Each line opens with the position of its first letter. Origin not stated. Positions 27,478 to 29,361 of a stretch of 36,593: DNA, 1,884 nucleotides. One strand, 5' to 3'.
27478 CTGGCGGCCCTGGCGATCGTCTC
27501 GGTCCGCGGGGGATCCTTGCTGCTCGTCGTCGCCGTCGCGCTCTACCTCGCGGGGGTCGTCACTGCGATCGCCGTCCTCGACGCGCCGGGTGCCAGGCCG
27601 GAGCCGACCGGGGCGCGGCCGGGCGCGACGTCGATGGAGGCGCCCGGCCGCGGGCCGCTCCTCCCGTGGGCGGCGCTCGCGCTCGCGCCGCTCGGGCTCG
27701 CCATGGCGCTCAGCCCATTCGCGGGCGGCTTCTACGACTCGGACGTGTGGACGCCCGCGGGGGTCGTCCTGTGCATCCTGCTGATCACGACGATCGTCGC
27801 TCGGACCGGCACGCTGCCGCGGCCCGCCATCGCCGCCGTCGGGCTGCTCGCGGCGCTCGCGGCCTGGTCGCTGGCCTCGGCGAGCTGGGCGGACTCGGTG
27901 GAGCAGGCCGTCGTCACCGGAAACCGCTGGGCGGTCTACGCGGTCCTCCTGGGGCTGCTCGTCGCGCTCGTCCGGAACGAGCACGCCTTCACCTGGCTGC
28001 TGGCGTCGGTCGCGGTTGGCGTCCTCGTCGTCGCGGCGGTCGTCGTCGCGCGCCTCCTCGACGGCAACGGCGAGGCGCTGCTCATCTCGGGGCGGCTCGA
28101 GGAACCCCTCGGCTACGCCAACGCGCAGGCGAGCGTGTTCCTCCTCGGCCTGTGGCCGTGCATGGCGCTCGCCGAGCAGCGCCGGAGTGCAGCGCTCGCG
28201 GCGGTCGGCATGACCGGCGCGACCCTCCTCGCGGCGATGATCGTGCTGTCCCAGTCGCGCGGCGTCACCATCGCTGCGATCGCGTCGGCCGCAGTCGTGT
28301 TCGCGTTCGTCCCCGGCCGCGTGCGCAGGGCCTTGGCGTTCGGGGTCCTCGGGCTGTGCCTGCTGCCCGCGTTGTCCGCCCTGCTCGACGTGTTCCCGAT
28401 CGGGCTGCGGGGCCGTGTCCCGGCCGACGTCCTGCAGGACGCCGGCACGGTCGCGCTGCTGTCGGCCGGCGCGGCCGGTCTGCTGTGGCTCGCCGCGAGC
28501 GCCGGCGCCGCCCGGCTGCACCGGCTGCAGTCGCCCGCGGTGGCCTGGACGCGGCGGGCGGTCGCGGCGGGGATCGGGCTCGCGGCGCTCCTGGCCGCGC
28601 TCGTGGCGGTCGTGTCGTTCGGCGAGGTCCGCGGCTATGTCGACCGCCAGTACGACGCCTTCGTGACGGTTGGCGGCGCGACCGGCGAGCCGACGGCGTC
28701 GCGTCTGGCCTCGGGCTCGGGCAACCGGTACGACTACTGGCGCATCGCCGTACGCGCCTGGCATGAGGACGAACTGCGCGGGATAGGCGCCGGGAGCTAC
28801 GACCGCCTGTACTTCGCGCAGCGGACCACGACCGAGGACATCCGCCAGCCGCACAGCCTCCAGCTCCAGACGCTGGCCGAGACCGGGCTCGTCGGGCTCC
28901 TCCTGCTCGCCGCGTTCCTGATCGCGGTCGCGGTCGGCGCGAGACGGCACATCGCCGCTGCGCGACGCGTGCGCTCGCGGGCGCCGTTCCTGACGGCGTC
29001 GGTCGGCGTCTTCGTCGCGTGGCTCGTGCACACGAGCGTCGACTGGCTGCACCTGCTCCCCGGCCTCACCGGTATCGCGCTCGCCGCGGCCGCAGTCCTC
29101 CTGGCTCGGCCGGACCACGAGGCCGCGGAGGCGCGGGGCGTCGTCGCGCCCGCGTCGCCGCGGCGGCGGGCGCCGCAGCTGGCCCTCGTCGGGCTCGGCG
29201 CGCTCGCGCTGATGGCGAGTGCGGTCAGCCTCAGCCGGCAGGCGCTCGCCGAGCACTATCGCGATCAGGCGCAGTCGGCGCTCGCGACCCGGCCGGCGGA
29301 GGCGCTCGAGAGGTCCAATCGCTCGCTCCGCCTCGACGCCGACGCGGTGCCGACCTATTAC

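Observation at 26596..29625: One ORF fuses the priming phosphoglycosyl transferase to a Wzy/O-antigen-ligase domain and a TPR tail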

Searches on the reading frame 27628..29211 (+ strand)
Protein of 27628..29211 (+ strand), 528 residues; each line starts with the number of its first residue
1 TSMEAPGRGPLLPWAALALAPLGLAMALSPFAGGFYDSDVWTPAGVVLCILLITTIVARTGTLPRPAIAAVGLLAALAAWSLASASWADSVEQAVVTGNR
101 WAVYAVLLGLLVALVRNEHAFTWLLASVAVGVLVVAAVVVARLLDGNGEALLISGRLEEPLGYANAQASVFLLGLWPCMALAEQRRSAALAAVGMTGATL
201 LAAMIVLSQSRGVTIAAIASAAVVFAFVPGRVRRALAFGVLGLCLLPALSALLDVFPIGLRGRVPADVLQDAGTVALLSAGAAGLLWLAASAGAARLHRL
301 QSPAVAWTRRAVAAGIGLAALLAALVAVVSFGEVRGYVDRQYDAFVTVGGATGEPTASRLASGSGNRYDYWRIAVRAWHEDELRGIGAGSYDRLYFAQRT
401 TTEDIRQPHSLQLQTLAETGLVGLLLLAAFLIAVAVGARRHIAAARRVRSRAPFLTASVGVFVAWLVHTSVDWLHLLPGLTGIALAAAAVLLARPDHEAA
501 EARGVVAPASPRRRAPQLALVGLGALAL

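Call 32: search_solved_structures(query=A2, max_evalue=10, show_alignments=4)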
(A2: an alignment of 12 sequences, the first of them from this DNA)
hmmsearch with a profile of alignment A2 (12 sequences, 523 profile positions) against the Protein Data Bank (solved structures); distinct sequences matched with E-value up to 10: 3.
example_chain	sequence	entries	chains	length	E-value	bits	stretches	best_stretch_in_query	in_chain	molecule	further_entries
9rmk_A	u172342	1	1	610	0.021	16.6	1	368-432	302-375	Oligosaccharyltransferase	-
3jcu_X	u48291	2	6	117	0.074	14.7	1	267-332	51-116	Photosystem II Reaction Center X protein | Photosystem II reaction center X protein, chloroplastic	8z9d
7s7m_B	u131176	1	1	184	0.68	11.5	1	153-210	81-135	Metalloproteinase inhibitor 1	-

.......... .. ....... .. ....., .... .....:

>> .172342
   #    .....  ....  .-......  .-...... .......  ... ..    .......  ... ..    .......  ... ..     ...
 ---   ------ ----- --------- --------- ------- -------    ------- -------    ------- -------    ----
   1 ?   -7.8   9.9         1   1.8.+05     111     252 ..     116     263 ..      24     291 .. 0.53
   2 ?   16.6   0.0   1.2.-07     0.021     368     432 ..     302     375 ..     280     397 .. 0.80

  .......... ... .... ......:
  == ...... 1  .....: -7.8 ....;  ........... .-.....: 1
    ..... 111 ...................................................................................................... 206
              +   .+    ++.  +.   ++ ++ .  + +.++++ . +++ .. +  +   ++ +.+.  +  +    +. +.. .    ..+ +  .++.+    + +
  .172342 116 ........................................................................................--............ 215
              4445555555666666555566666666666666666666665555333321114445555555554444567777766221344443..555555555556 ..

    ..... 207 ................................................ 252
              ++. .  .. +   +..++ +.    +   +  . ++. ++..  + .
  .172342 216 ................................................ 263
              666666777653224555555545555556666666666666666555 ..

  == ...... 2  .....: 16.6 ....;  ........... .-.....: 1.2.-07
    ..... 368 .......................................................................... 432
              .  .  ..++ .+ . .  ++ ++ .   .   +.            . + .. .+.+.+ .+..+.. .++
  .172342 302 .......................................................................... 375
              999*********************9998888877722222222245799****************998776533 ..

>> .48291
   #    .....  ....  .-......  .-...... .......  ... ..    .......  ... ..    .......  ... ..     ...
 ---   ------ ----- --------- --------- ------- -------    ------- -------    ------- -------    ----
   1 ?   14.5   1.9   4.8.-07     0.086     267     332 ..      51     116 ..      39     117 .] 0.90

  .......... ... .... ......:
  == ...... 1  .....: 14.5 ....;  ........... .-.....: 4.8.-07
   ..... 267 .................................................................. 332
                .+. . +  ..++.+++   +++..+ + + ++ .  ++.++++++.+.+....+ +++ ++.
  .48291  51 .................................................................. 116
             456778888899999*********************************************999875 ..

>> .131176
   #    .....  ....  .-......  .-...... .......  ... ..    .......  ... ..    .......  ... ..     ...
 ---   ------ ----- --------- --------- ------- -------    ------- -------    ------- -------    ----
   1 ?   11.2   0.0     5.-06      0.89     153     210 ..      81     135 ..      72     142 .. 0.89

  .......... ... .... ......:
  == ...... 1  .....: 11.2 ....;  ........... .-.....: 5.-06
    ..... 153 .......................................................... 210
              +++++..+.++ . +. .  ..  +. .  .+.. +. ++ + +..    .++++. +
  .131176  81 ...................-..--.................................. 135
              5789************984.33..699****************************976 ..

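Call 48: predict_structure(alignment_id=A2)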
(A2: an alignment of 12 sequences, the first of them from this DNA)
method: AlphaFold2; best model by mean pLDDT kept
length: 528 residues; sequences in the alignment: 12
mean_pLDDT: 75.2   pTM: 0.78
mean pLDDT of the five models: 75.2, 74.6, 71.7, 70.4, 69.2
residues with pLDDT >= 90: 173; 70-90: 178; 50-70: 100; < 50: 77
segments of 3 or more residues with pLDDT < 50: 1-10, 344-379, 381-409
pLDDT, mean of each block of 10 residues (from residue 1): 38 73 87 63 75 73 83 89 68 73 89 84 91 94 87 74 75 96 92 97 92 89 94 92 93 87 90 96 95 83 76 73 72 62 45 37 34 42 37 41 41 59 87 94 88 92 89 65 93 73 53 63 58
secondary structure, 60 per line:
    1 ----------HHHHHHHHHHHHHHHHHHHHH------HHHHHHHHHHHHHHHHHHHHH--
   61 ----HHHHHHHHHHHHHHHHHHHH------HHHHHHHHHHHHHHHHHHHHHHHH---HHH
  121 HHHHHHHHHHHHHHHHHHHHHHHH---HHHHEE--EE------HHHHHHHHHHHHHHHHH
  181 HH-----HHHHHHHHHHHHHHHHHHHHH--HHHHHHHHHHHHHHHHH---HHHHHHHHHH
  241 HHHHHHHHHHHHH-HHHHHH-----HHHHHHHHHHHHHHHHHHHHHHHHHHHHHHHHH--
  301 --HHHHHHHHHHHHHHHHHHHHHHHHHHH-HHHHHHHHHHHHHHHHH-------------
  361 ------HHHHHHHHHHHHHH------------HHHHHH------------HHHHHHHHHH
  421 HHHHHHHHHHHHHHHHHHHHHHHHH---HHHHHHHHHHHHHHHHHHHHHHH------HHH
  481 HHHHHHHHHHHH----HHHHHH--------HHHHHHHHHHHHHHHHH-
elements in order: H11-31 H38-58 H65-84 H91-114 H118-144 H148-151 H164-182 H188-208 H211-227 H231-253 H255-260 H266-298 H303-329 H331-347 H367-380 H393-398 H411-445 H449-471 H478-492 H497-502 H511-527

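Call 51: fold_search(model_id=the predicted structure, library=pdb)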
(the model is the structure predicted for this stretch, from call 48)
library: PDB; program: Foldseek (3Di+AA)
matches with E <= 10: 347; with E <= 0.001: 0
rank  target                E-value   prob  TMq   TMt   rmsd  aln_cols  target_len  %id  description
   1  7tpg_B                2.6e-03  1.00  0.39  0.48  10.4       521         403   16  Single-Particle Cryo-EM Structure of the WaaL O-antigen ligase in its ligand bound state (released 2022-04-06)
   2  8zxk_C                9.8e-02  0.13  0.12  0.13  25.3       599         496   14  Cryo-EM structure of trimethylamine transporter TmaT binding with TMA (released 2024-11-06)
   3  9gkk_A                2.1e-01  0.15  0.17  0.17  24.8       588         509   15  BetP heterotrimeric complex (released 2025-09-10)
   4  8b24_A                2.2e-01  0.16  0.15  0.12  24.9       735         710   12  Time-resolved structure of K+-dependent Na+-PPase from Thermotoga maritima 3600-seconds post reaction initiation with  (released 2024-01-17)
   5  9g8j_D                2.5e-01  0.09  0.11  0.10  25.4       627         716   14  Structure of K+-dependent Na+-PPase from Thermotoga maritima in complex with zoledronate (released 2025-06-04)
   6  9i5z_C                3.1e-01  0.14  0.18  0.18  24.7       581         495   14  Upregulated state of BetP in potassium (released 2026-02-18)
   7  9n9j_I                3.6e-01  0.25  0.20  0.17  18.5       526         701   10  Structure of a GRP94 folding intermediate engaged with a CCDC134- and FKBP11-bound secretory translocon (released 2025-11-19)
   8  8wlk                  6.1e-01  0.12  0.14  0.17  24.0       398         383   14  Cryo-EM structure of human VMAT2 in presence of Tetrabenazine, determined in an outward-facing conformation (released 2024-06-12)
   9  9okh                  6.4e-01  0.20  0.16  0.17  22.4       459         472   12  Cryo-EM structure of human SV2A in complex with UCBJ (released 2025-12-10)
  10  9g2t_B                6.4e-01  0.11  0.12  0.12  20.8       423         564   18  Cryo-EM structure of IrtAB 2xEQ, A256R_IrtB mutant in LMNG (released 2024-12-18)
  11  8b24_B                6.4e-01  0.08  0.12  0.11  25.5       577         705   13  Time-resolved structure of K+-dependent Na+-PPase from Thermotoga maritima 3600-seconds post reaction initiation with  (released 2024-01-17)
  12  5aym                  6.9e-01  0.15  0.14  0.17  22.0       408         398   13  Crystal structure of a bacterial homologue of iron transporter ferroportin in outward-facing state with soaked iron (released 2015-11-04)
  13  8wjg                  6.9e-01  0.11  0.11  0.11  21.5       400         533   15  Cryo-EM structure of URAT1(R477S) (released 2024-08-28)
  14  9i60_C                6.9e-01  0.08  0.14  0.15  26.2       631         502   14  Transient activated state of BetP (released 2026-02-18)
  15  9g2x_B                7.2e-01  0.08  0.09  0.09  23.4       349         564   17  Cryo-EM structure of IrtAB in outward-occluded state in presence of mycobactin under turnover conditions in LMNG (released 2024-12-18)
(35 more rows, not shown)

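Call 70: search_protein_representatives(alignment_id=A2)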
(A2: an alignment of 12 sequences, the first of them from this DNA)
Query: 12 sequences, 523 profile positions. Proteins with E-value up to 0.001 (for the whole library): 12066; up to 1e-10: 4989; up to 1e-30: 1691. The best 150 are listed.
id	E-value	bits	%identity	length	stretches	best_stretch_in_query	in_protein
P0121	3.1e-190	649.6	-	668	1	12-523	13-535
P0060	1.6e-174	597.7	-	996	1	16-523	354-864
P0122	1.1e-171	588.4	-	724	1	8-523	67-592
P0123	3.4e-171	586.8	-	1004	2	10-513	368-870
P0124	4.2e-171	586.4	-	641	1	20-520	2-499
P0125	5.4e-169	579.5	-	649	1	15-498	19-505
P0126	3.1e-167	573.7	-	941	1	14-499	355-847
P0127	2.3e-166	570.8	-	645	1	19-520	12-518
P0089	1.1e-161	555.3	-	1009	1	14-518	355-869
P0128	9.5e-160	549.0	-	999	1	17-517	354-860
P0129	1.9e-159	548.0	-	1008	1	6-508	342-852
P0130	1.3e-156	538.7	-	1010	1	18-517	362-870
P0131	1.1e-152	525.6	-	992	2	24-523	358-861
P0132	1.1e-152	525.6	-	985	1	14-516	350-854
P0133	4.6e-152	523.6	-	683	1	12-493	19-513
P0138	5.7e-147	506.8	-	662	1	12-521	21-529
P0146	4.0e-140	484.2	-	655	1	8-520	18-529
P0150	4.8e-138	477.4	-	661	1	9-504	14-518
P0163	3.3e-133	461.4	-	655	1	20-523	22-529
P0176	6.2e-129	447.3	-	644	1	20-492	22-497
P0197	3.3e-122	425.1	-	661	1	19-502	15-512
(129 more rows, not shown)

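Call 71: find_encoding_contigs(protein=P0121, flank=8000, max_places=3)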
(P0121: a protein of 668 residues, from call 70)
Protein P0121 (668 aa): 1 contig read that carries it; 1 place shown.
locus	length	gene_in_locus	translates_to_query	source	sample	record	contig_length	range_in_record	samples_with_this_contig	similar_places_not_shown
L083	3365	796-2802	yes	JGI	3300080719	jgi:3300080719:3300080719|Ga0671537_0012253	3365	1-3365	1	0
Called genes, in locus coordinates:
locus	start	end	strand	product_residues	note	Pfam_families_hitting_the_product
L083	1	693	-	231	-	?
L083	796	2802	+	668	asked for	PF13428:TPR_14 (faint), PF04932:Wzy_C, PF13414:TPR_11 (faint)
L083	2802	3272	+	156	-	-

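Call 72: find_encoding_contigs(protein=P0124, flank=8000, max_places=3)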
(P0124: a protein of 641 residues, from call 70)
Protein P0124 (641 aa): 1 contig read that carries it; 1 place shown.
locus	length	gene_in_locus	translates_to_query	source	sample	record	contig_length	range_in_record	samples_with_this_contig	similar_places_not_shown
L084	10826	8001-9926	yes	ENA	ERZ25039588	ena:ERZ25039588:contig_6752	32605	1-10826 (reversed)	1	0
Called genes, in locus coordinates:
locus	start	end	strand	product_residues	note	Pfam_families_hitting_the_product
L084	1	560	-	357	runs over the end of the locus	PF13439:Glyco_transf_4, PF00534:Glycos_transf_1, PF13692:Glyco_trans_1_4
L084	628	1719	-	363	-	PF00534:Glycos_transf_1, PF13692:Glyco_trans_1_4, PF13524:Glyco_trans_1_2 (weak)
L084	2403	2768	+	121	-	PF13276:HTH_21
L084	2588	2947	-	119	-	PF01527:HTH_Tnp_1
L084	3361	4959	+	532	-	PF13807:GNVR (weak), PF01656:CbiA (weak), PF10609:ParA (weak), PF13614:AAA_31 (weak)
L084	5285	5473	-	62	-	PF07021:MetW (weak), PF08241:Methyltransf_11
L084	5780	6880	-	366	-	PF01370:Epimerase, PF13460:NAD_binding_10 (weak), PF16363:GDP_Man_Dehyd, PF01073:3Beta_HSD, PF02719:Polysacc_synt_2, PF01370:Epimerase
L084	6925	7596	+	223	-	PF00953:Glycos_transf_4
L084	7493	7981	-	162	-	-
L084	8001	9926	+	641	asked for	PF04932:Wzy_C, PF07719:TPR_2 (faint), PF13428:TPR_14 (faint), PF23914:TPR_CcmH_CycH (faint)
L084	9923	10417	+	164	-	-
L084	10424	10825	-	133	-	?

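Call 75: list_cluster_members(proteins=[P0121, P0125, P0127, P0133, P0138, P0146, P0150, P0163, P0176, P0197])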
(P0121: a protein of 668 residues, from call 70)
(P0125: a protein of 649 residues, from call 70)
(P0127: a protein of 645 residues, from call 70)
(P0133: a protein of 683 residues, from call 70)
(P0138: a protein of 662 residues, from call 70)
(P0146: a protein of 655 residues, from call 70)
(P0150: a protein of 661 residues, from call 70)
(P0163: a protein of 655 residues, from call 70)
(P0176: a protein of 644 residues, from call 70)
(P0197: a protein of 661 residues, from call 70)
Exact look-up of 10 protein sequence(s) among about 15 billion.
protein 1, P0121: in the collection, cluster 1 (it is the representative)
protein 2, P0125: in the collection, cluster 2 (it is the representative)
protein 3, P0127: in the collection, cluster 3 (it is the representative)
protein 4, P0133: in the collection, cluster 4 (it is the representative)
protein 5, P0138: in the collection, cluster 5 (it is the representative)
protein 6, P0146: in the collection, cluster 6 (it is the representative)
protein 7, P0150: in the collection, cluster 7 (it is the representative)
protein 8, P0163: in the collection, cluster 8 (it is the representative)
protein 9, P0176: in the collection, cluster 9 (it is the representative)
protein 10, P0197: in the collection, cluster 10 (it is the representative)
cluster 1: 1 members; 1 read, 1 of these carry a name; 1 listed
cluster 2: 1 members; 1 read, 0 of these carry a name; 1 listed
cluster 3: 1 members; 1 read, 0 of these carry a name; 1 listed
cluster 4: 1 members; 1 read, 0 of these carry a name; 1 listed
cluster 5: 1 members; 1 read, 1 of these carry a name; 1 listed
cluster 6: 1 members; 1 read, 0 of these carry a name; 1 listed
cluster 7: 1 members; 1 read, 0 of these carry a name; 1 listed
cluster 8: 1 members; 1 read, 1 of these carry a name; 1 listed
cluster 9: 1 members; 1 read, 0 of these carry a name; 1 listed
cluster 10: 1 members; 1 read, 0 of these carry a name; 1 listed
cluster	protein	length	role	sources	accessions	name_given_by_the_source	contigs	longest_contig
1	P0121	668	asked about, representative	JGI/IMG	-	tetratricopeptide (TPR) repeat protein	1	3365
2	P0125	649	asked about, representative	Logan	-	-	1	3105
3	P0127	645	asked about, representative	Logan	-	-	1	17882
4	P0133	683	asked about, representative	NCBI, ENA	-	-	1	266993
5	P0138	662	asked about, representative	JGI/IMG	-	O-antigen ligase/polysaccharide polymerase Wzy-like membrane protein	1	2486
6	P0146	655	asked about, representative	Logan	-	-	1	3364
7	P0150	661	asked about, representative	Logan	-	-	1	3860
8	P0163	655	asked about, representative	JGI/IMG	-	hypothetical protein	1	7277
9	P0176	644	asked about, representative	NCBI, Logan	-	-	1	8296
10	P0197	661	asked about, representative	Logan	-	-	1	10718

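Call 76: find_encoding_contigs(protein=P0133, flank=10000, max_places=2)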
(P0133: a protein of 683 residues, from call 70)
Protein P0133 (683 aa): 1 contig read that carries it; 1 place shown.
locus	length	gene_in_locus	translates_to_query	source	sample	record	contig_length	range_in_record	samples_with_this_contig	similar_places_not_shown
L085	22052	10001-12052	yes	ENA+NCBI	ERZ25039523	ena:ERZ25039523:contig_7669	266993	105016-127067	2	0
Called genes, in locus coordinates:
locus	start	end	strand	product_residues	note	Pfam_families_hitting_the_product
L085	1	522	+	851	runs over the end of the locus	PF00521:DNA_topoisoIV, PF03989:DNA_gyraseA_C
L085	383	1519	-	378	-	-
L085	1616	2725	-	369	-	-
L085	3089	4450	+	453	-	PF13440:Polysacc_synt_3 (weak)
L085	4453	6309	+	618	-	PF13522:GATase_6, PF13537:GATase_7, PF00733:Asn_synthase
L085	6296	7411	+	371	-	PF13439:Glyco_transf_4 (weak), PF13579:Glyco_trans_4_4 (weak), PF00534:Glycos_transf_1, PF13692:Glyco_trans_1_4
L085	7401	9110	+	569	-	PF04932:Wzy_C (weak)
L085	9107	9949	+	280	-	PF05175:MTS (weak), PF08003:Methyltransf_9 (faint), PF13489:Methyltransf_23, PF06325:PrmA, PF13847:Methyltransf_31, PF08241:Methyltransf_11, PF08242:Methyltransf_12, PF13649:Methyltransf_25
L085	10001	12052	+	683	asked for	PF04932:Wzy_C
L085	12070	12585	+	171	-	-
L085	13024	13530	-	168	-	PF01844:HNH, PF14279:HNH_5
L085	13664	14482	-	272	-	PF00800:PDT, PF01842:ACT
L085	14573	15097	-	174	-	PF14584:DUF4446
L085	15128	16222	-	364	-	-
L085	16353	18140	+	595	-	PF00069:Pkinase, PF07714:PK_Tyr_Ser-Thr, PF17667:Pkinase_fungal (weak)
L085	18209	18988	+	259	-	PF12401:FhaA_N, PF16697:Yop-YscD_cpl, PF00498:FHA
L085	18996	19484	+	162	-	PF16697:Yop-YscD_cpl, PF00498:FHA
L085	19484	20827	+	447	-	PF00481:PP2C (weak), PF13672:PP2C_2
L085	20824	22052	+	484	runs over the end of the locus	PF21922:PBP_dimer_2, PF00905:Transpeptidase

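Call 77: find_encoding_contigs(protein=P0127, flank=10000, max_places=2)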
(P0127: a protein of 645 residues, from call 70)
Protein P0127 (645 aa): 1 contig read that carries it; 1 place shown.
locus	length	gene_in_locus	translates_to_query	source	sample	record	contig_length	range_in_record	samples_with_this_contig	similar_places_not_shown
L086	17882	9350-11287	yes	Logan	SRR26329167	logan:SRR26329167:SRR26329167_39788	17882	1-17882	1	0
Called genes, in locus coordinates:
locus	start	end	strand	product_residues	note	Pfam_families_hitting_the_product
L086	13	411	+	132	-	PF07366:SnoaL, PF12680:SnoaL_2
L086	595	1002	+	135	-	PF12680:SnoaL_2 (weak)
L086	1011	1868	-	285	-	PF01135:PCMT, PF01209:Ubie_methyltran, PF13489:Methyltransf_23, PF07021:MetW (weak), PF08241:Methyltransf_11, PF08242:Methyltransf_12, PF13649:Methyltransf_25, PF13847:Methyltransf_31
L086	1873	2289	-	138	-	PF12680:SnoaL_2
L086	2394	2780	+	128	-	PF12680:SnoaL_2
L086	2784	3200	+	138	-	PF12680:SnoaL_2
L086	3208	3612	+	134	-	PF12680:SnoaL_2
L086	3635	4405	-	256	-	PF00561:Abhydrolase_1, PF12146:Hydrolase_4, PF12697:Abhydrolase_6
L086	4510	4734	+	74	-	-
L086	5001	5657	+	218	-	-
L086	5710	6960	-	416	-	PF02558:ApbA (weak), PF03446:NAD_binding_2, PF03721:UDPG_MGDP_dh_N, PF00984:UDPG_MGDP_dh, PF03720:UDPG_MGDP_dh_C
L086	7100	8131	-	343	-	PF00953:Glycos_transf_4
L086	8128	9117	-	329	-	PF00106:adh_short (faint), PF01073:3Beta_HSD, PF01370:Epimerase, PF02719:Polysacc_synt_2, PF04321:RmlD_sub_bind, PF07993:NAD_binding_4, PF13460:NAD_binding_10 (weak), PF16363:GDP_Man_Dehyd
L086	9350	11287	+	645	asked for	PF04932:Wzy_C, PF07719:TPR_2 (faint), PF13431:TPR_17 (faint)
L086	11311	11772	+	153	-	-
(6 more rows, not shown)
